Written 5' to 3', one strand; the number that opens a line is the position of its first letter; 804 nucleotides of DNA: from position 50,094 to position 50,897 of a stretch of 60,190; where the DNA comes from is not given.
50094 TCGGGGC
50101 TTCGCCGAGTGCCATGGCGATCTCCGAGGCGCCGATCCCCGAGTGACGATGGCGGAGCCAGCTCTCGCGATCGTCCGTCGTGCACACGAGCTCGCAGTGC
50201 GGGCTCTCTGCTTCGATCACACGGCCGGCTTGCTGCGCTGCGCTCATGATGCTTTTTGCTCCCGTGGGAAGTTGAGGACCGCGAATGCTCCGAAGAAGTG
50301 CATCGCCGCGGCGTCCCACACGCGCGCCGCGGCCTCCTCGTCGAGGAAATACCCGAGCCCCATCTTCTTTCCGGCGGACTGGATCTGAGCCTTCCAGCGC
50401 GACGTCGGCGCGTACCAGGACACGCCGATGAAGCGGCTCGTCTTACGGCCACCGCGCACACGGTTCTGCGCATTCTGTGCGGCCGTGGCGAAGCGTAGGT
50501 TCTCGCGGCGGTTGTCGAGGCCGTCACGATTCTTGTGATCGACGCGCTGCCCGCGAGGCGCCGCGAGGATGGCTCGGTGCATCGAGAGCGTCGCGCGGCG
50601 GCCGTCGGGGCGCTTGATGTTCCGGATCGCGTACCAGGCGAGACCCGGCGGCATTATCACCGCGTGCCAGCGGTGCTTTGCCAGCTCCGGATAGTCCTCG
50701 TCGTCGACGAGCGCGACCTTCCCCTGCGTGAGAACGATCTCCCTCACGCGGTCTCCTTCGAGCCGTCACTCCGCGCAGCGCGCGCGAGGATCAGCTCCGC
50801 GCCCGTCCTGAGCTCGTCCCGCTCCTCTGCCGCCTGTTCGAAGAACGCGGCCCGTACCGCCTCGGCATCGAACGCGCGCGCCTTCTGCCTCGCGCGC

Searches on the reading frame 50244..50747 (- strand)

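Call 63: search_protein_families(library=pfam, proteins=[window:50244-50747:-], max_evalue=0.001)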
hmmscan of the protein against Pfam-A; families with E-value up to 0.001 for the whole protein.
window:50244-50747:- (167 aa): 1 family
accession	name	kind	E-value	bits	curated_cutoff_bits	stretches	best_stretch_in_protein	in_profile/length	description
PF13392.12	HNH_3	-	1.3e-07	31.6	24.8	1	64-94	16-46/46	HNH endonuclease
